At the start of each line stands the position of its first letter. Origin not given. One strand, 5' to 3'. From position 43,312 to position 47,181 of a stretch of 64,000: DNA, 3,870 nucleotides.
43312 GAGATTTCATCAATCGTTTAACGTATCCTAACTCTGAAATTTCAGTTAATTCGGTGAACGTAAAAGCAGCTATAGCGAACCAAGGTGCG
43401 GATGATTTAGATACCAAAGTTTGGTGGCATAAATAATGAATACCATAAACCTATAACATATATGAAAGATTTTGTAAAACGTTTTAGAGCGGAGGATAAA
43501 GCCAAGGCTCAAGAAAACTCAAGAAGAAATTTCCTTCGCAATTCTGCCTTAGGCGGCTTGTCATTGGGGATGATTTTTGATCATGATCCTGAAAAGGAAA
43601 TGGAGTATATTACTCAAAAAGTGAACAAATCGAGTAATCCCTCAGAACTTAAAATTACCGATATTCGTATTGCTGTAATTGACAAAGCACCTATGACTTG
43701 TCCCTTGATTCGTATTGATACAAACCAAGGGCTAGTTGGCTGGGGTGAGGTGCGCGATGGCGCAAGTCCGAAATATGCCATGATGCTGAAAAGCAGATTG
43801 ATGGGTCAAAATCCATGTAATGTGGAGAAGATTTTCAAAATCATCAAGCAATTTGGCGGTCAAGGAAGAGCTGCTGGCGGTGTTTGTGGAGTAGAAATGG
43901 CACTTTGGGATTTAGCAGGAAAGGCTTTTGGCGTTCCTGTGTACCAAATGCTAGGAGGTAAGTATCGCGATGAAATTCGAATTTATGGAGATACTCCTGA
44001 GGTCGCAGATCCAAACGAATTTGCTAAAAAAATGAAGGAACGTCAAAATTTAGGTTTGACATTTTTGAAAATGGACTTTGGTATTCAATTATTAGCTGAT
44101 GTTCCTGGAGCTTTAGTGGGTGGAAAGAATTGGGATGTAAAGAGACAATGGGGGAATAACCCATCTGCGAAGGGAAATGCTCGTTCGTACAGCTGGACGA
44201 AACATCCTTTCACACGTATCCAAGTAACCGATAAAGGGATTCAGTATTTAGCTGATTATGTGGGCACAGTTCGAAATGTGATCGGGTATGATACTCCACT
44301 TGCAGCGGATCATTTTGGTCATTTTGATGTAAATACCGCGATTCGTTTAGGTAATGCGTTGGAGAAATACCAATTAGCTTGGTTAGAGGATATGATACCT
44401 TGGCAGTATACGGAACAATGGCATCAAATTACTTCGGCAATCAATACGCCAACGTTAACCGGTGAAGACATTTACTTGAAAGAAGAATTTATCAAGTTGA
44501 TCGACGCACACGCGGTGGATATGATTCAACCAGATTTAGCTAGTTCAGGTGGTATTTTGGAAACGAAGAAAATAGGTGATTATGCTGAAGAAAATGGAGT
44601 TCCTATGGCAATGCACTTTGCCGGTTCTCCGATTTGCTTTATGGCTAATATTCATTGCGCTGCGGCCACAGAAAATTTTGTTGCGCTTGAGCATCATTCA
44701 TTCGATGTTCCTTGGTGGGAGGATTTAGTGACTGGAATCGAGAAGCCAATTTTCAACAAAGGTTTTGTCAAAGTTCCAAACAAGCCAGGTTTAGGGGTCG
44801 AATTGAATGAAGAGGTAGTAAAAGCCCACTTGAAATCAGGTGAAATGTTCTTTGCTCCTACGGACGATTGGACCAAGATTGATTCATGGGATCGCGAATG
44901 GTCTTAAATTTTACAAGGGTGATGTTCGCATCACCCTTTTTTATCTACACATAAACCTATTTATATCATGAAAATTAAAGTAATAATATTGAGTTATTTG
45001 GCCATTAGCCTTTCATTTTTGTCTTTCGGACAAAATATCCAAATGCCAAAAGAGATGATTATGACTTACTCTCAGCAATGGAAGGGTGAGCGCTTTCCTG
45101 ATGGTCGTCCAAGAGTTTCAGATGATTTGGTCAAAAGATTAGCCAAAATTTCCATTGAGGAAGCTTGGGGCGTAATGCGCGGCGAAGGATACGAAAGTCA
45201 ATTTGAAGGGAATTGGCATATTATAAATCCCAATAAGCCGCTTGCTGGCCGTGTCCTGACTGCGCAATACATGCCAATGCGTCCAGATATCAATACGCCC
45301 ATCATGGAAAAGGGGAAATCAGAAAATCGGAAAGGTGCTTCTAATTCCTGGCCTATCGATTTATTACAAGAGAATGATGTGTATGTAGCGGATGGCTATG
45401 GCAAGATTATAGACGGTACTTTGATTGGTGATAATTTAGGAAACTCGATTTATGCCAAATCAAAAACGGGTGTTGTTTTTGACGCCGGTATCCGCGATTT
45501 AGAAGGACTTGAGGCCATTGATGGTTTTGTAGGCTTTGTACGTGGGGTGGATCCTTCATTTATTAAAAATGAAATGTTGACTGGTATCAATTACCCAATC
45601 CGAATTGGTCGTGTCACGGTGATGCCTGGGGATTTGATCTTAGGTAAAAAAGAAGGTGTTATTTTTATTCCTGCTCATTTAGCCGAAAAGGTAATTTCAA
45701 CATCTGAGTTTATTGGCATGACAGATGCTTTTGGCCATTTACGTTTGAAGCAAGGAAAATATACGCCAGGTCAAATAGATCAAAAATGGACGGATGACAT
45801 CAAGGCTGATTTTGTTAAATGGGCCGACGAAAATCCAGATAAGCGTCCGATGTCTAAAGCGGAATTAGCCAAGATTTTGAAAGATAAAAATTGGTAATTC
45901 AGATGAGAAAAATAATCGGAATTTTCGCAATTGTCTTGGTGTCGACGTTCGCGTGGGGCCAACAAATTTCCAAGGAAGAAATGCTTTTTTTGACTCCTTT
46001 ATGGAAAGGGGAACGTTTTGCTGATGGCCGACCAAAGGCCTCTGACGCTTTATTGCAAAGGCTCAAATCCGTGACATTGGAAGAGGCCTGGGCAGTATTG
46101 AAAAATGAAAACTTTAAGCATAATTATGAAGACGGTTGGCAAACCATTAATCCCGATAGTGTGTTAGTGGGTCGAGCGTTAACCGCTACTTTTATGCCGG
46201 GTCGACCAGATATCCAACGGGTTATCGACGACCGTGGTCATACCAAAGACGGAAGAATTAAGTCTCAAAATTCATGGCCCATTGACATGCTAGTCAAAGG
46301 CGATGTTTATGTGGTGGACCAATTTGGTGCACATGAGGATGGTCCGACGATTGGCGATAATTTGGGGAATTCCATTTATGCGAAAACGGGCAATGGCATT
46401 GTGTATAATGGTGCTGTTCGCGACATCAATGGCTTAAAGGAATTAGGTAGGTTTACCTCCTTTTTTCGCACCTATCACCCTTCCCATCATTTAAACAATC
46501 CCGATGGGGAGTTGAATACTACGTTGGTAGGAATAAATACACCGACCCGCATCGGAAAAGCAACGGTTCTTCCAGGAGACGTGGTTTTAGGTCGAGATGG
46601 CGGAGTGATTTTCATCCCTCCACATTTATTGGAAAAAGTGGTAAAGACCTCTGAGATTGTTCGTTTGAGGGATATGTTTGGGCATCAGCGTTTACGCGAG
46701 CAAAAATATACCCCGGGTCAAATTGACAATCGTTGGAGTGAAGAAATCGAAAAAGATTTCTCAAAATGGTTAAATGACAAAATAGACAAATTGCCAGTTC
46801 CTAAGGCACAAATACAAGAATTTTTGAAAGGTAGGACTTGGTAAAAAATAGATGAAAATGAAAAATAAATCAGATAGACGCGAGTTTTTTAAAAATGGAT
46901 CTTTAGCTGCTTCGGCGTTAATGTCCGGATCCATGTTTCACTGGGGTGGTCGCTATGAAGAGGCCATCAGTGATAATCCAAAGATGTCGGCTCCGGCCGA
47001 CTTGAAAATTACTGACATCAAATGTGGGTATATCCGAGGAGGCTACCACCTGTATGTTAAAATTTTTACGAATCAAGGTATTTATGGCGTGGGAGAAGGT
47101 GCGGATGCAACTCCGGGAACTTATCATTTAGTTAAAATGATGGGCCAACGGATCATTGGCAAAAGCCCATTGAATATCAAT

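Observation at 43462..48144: Both enolase-superfamily proteins carry twin-arginine leaders yet keep a complete catalytic signature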

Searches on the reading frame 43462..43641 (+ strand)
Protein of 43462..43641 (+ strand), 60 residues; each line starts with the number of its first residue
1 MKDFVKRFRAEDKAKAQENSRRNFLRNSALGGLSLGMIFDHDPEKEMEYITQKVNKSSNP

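Call 25: search_protein_families(library=pfam, proteins=[window:43462-43641:+], max_evalue=10)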
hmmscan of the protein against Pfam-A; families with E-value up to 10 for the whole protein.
seq(60 aa): 0 families

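Call 26: search_protein_families(library=ncbifam, proteins=[window:43462-43641:+], max_evalue=10)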
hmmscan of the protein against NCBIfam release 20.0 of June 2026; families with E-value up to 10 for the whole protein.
seq(60 aa): 2 families
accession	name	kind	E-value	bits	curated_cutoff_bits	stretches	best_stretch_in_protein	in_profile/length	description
TIGR01409.1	TAT_signal_seq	domain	0.00041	20.6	16.7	1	20-37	2-19/29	twin-arginine translocation signal domain-containing protein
TIGR02811.1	formate_TAT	hypoth_equivalog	0.14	12.5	48.45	1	14-33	4-23/66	formate dehydrogenase region TAT target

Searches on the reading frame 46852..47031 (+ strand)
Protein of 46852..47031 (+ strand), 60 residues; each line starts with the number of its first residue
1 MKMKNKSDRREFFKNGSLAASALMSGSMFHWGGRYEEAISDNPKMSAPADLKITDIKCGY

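Call 25: search_protein_families(library=pfam, proteins=[window:46852-47031:+], max_evalue=10)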
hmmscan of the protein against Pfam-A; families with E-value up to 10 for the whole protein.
seq(60 aa): 0 families

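Call 26: search_protein_families(library=ncbifam, proteins=[window:46852-47031:+], max_evalue=10)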
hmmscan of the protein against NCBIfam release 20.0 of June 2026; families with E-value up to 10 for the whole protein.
seq(60 aa): 0 families

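Call 44: search_protein_families(library=ncbifam, alignment_id=A4, max_evalue=0.01)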
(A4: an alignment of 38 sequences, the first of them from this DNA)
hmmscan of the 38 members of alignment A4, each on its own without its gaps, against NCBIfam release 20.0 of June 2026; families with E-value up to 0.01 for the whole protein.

A. member 1, seq(50 aa): 0 families

B. families by the number of members that match (of 38 scanned): 2 families
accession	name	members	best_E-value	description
TIGR01409.1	TAT_signal_seq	25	4.8e-05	twin-arginine translocation signal domain-containing protein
TIGR02811.1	formate_TAT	6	0.00076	formate dehydrogenase region TAT target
